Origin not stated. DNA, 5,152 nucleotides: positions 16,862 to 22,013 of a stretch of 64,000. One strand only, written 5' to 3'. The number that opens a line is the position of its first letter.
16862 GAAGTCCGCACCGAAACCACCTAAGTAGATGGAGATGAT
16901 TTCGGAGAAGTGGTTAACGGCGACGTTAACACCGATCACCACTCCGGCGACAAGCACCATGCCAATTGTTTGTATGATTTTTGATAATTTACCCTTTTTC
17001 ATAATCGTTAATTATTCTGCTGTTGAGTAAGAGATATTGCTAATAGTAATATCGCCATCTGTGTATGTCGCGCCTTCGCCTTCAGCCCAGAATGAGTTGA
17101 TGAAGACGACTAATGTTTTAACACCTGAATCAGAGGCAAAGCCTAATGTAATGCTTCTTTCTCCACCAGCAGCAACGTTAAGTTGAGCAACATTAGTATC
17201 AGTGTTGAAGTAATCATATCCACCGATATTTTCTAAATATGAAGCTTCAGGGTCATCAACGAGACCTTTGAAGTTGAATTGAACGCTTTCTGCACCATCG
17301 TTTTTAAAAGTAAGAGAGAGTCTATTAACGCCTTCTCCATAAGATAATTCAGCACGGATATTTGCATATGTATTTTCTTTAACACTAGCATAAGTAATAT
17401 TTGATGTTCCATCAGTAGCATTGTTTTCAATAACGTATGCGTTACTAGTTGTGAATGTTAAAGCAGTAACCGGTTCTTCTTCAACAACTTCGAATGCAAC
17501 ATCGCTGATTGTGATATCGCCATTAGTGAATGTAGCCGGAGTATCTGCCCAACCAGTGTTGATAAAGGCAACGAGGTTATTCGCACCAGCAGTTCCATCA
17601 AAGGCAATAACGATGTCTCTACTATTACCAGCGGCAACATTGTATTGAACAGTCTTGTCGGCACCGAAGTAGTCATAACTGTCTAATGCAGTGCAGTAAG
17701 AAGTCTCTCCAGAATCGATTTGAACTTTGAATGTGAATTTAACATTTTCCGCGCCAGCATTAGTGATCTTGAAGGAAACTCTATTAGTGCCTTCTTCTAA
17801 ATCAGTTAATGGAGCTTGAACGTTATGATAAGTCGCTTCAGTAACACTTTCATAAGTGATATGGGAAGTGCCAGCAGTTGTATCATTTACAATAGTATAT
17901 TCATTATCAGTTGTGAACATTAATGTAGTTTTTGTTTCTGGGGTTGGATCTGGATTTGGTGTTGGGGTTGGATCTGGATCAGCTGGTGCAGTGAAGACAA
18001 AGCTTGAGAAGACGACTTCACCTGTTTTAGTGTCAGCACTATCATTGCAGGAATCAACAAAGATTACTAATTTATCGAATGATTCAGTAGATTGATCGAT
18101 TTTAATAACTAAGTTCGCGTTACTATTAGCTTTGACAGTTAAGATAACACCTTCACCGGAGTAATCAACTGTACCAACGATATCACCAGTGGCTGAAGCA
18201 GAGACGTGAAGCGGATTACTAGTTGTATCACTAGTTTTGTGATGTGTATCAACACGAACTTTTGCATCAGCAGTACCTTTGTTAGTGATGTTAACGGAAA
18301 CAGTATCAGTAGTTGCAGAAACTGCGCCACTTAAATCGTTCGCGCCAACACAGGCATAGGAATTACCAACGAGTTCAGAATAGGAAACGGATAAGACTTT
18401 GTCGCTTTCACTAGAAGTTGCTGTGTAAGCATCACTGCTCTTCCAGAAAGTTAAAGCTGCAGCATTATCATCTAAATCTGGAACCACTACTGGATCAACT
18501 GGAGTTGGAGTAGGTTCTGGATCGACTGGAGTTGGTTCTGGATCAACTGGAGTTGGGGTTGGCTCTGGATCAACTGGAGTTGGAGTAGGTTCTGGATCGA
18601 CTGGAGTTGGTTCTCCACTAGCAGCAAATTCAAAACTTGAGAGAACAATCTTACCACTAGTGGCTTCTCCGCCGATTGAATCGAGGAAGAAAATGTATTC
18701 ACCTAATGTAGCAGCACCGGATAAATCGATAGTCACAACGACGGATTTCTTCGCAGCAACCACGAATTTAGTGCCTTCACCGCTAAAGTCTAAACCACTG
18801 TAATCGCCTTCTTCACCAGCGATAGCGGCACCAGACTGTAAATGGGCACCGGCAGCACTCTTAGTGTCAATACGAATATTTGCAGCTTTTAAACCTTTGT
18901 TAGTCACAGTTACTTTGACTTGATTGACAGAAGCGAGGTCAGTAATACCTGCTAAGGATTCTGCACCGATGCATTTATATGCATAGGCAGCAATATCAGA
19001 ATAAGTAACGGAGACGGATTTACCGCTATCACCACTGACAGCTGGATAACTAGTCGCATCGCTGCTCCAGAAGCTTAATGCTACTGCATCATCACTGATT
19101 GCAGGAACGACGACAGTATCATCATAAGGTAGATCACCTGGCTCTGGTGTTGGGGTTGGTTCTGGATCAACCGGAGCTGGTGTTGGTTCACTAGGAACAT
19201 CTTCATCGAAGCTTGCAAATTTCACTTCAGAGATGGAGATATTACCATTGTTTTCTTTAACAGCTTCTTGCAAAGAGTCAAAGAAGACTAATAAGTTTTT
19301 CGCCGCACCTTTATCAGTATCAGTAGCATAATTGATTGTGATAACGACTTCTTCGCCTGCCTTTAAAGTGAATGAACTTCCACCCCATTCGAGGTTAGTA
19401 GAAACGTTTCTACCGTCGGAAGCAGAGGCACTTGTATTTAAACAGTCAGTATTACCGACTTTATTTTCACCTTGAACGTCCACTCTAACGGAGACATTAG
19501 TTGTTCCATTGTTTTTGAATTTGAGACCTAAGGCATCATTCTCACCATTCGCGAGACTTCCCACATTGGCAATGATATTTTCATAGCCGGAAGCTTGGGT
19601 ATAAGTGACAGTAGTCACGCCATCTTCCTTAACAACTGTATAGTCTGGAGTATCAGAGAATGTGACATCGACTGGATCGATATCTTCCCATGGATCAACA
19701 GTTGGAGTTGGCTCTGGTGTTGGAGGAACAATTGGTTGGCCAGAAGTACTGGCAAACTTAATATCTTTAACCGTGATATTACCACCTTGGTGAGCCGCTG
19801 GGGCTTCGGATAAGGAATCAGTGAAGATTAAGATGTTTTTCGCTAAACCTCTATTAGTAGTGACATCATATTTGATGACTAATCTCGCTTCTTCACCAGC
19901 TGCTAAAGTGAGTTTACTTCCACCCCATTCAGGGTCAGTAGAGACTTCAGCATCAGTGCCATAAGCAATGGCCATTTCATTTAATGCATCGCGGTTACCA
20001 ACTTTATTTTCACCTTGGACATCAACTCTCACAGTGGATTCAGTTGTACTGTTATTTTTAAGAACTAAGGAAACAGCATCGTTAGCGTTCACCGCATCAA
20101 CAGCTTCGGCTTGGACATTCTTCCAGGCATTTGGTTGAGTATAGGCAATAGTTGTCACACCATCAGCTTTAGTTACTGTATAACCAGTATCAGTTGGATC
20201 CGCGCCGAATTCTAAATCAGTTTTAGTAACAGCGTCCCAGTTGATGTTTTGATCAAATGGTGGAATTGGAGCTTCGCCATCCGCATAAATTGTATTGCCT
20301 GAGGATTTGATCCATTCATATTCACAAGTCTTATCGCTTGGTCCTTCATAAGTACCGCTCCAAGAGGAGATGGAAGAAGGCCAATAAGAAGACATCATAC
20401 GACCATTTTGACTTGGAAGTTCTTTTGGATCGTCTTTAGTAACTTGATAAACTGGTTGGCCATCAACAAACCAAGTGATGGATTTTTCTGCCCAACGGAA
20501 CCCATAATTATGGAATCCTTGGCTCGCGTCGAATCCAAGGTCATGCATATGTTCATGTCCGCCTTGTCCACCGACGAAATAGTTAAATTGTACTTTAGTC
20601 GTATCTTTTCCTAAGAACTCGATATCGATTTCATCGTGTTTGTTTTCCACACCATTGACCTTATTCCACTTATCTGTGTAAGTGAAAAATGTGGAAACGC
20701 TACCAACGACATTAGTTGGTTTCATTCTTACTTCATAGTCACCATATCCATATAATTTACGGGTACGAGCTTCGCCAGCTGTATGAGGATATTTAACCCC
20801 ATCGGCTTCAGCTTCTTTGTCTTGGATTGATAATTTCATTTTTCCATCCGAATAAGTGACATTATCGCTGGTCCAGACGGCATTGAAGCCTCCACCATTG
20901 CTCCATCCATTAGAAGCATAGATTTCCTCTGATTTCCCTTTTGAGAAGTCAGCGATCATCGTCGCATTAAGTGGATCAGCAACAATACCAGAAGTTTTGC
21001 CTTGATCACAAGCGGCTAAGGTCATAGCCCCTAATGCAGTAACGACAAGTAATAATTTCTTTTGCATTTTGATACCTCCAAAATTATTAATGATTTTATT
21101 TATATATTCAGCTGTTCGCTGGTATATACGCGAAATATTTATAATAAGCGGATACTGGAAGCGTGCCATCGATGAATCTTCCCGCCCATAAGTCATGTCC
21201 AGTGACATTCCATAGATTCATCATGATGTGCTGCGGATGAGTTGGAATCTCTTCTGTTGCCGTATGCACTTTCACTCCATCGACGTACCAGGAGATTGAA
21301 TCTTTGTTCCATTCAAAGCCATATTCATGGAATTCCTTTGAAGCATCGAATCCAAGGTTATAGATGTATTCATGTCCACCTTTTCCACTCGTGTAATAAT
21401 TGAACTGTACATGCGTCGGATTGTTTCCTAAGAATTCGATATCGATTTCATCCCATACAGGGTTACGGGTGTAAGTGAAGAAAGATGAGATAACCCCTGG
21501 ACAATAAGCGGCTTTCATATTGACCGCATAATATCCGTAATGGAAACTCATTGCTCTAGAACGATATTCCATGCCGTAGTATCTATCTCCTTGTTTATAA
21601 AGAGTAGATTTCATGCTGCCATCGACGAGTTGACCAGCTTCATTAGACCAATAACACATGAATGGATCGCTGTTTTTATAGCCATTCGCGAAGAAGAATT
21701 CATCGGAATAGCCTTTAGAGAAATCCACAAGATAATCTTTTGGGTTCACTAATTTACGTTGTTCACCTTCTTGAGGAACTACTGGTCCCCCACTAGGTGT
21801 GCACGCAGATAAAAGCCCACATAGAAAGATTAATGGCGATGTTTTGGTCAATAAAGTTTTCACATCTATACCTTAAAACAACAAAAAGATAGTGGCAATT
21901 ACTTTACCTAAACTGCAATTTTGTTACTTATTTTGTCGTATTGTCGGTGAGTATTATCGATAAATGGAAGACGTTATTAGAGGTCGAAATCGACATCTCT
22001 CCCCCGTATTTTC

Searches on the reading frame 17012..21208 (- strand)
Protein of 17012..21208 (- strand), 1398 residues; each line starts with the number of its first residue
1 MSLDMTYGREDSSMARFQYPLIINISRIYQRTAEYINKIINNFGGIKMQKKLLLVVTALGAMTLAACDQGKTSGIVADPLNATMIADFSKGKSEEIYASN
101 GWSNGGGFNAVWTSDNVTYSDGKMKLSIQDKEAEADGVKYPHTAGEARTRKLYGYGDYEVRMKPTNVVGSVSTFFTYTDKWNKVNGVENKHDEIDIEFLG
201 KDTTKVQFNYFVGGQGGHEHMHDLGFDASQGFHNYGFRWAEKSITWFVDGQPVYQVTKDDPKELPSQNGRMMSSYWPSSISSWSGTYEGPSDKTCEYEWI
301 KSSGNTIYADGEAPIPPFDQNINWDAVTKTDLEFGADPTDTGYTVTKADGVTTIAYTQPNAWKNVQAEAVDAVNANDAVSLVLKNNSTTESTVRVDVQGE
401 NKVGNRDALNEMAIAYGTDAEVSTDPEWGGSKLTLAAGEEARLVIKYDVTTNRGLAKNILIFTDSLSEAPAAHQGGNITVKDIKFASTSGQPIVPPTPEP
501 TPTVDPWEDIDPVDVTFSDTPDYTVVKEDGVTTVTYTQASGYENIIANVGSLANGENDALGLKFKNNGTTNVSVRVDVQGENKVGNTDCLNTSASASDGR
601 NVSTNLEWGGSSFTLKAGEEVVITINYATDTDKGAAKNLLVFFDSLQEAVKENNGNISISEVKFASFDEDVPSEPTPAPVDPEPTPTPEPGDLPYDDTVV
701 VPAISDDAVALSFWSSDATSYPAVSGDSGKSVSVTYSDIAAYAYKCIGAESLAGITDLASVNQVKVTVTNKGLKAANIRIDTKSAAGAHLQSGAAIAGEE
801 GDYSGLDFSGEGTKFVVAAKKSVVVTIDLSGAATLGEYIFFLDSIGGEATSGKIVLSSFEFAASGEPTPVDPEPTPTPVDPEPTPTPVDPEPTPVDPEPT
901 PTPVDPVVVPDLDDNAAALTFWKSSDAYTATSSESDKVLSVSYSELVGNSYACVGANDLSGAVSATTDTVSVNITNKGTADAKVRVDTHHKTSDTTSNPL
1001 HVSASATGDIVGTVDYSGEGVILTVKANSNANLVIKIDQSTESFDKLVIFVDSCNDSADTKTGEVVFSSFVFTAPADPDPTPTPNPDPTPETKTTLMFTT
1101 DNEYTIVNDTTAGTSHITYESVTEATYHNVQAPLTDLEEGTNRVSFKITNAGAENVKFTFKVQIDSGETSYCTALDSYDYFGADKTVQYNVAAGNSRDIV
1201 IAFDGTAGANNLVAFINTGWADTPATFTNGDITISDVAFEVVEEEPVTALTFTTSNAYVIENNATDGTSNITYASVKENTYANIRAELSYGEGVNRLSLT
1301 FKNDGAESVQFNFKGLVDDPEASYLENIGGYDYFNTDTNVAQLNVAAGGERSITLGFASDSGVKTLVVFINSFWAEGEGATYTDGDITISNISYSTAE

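Call 65: search_protein_families(library=pfam, proteins=[window:17012-21208:-], max_evalue=0.00001)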
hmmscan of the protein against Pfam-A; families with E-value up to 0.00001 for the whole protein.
window:17012-21208:- (1398 aa): 1 family
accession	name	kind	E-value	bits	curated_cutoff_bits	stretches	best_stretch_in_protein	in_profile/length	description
PF00722.28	Glyco_hydro_16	-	9e-40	136.4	22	1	107-286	4-165/175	Glycosyl hydrolases family 16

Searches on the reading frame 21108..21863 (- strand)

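Call 65: search_protein_families(library=pfam, proteins=[window:21108-21863:-], max_evalue=0.00001)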
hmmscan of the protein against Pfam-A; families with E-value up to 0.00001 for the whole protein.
window:21108-21863:- (251 aa): 1 family
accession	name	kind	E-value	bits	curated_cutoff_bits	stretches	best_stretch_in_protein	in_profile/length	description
PF00722.28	Glyco_hydro_16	-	1.7e-40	138.7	22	1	66-223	3-162/175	Glycosyl hydrolases family 16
